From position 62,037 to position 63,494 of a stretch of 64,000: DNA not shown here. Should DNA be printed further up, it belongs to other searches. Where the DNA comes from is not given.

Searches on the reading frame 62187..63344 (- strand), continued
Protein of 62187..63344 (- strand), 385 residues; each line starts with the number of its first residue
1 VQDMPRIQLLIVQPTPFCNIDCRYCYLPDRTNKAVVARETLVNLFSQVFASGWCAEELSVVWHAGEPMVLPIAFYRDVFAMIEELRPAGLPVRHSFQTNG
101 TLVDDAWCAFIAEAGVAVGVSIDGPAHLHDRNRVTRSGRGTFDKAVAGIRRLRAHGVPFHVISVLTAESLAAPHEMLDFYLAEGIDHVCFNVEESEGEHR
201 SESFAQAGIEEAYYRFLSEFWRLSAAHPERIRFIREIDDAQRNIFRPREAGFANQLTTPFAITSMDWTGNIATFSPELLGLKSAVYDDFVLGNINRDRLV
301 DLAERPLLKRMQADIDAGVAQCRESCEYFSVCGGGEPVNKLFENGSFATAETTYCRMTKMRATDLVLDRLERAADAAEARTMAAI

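Call 54: get_annotated_region(hit=H8, flank=300)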
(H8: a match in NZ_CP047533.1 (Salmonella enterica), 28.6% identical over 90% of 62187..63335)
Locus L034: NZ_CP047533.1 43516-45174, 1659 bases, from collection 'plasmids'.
description: Salmonella enterica subsp. enterica serovar Typhimurium strain SJTUF10484 plasmid unnamedB, complete sequence
organism: Salmonella enterica (NCBI taxid 90371)
taxonomy: Bacteria; Pseudomonadota; Gammaproteobacteria; Enterobacterales; Enterobacteriaceae; Salmonella; Salmonella enterica
host: -; source: Clam; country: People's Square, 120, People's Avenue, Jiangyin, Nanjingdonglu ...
typing (MOB-suite, as given by PLSDB): non-mobilizable
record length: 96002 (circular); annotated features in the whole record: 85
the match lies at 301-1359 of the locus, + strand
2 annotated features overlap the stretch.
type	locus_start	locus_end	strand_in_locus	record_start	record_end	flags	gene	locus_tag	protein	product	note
CDS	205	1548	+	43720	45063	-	-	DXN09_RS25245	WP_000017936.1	anaerobic sulfatase maturase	GO:0018209 - peptidyl-serine modification [Evidence IEA]; GO:0046500 - S-adenosylmethionine metabolic process [Evidence ...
CDS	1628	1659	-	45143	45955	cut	-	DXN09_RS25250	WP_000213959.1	dienelactone hydrolase family protein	-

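Call 58: find_encoding_contigs(protein=P0241, flank=10000, max_places=3)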
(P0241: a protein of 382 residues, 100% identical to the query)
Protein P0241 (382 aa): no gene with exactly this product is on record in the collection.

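Call 59: find_encoding_contigs(protein=P0260, flank=10000, max_places=2)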
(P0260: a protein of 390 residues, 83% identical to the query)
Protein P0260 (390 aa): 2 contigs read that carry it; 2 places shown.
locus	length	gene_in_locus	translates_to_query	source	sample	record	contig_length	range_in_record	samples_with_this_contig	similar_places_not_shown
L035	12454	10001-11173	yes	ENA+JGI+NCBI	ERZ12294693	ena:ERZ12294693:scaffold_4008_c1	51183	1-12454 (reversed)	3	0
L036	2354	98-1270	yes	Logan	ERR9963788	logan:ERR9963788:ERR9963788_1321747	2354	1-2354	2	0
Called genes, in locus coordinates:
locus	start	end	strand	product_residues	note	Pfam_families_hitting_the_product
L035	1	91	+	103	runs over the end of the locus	PF00420:Oxidored_q2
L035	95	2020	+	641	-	PF00662:Proton_antipo_N, PF06455:NADH5_C (faint), PF00361:Proton_antipo_M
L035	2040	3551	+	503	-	PF00361:Proton_antipo_M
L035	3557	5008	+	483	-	PF00361:Proton_antipo_M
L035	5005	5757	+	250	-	PF03099:BPL_LplA_LipB, PF16917:BPL_LplA_LipB_2, PF02237:BPL_C (weak)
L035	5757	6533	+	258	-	PF03309:Pan_kinase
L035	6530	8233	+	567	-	PF00753:Lactamase_B, PF12706:Lactamase_B_2, PF22505:RNase_J_b_CASP, PF07521:RMMBL, PF17770:RNase_J_C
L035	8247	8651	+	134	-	PF00903:Glyoxalase, PF13468:Glyoxalase_3, PF13669:Glyoxalase_4, PF18029:Glyoxalase_6 (weak)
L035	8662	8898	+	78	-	PF07330:DUF1467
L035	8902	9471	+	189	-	PF03352:Adenine_glyco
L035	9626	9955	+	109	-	-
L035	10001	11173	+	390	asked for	PF04055:Radical_SAM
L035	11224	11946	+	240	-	-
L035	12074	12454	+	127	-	?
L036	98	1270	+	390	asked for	PF04055:Radical_SAM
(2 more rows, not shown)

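Call 60: find_encoding_contigs(protein=P0276, flank=10000, max_places=2)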
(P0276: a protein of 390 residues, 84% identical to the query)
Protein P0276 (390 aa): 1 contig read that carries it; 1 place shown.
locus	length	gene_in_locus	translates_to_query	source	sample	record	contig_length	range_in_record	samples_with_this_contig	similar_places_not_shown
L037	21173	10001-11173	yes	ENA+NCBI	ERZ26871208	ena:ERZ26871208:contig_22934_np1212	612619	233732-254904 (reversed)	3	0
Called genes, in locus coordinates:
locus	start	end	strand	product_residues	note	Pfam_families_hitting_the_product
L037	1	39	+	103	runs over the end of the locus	PF00420:Oxidored_q2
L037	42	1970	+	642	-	PF00662:Proton_antipo_N, PF06455:NADH5_C (faint), PF00361:Proton_antipo_M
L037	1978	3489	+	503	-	PF00361:Proton_antipo_M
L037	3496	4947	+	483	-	PF00361:Proton_antipo_M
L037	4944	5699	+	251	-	PF03099:BPL_LplA_LipB, PF16917:BPL_LplA_LipB_2, PF02237:BPL_C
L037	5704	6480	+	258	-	PF03309:Pan_kinase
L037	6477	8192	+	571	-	PF00753:Lactamase_B, PF12706:Lactamase_B_2, PF22505:RNase_J_b_CASP, PF07521:RMMBL, PF17770:RNase_J_C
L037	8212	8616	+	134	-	PF00903:Glyoxalase, PF13468:Glyoxalase_3, PF13669:Glyoxalase_4, PF18029:Glyoxalase_6 (weak)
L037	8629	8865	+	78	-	PF07330:DUF1467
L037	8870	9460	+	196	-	PF03352:Adenine_glyco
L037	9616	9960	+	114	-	-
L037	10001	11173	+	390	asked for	PF04055:Radical_SAM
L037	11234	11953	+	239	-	-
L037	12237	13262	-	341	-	PF00348:polyprenyl_synt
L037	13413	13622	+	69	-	PF09413:DUF2007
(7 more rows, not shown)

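Call 71: search_protein_families(library=pfam, proteins=[L031:1977-2639:+, L030:3593-4441:+, L032:1562-2350:+, L030:489-1286:+], max_evalue=0.1)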
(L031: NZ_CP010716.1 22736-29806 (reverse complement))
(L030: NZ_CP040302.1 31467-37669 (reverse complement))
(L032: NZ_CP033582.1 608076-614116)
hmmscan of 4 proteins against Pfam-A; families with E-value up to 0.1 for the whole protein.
L031:1977-2639:+ (220 aa): 0 families

L030:3593-4441:+ (282 aa): 0 families

L032:1562-2350:+ (262 aa): 0 families

L030:489-1286:+ (265 aa): 2 families
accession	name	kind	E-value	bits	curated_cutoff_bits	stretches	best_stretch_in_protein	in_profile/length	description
PF05721.19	PhyH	-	3.3e-22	80.3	22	1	16-216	1-212/213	Phytanoyl-CoA dioxygenase (PhyH)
PF13759.12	2OG-FeII_Oxy_5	-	0.02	15.7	27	1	173-216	53-96/101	Putative 2OG-Fe(II) oxygenase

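Call 72: search_protein_families(library=ncbifam, proteins=[L031:2636-2980:+, L030:1483-1689:+, L033:2295-2498:+, L031:1977-2639:+], max_evalue=1)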
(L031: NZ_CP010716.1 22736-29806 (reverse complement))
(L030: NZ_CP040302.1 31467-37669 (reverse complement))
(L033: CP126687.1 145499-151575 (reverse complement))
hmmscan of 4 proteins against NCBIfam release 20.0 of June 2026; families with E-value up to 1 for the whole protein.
L031:2636-2980:+ (114 aa): 0 families

L030:1483-1689:+ (68 aa): 1 family
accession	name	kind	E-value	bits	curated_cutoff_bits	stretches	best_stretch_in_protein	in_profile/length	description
NF041327.1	Bgr08870_fam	equivalog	0.035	13.9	150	1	2-46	28-73/209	Bgr_08870 family protein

L033:2295-2498:+ (67 aa): 0 families

L031:1977-2639:+ (220 aa): 0 families
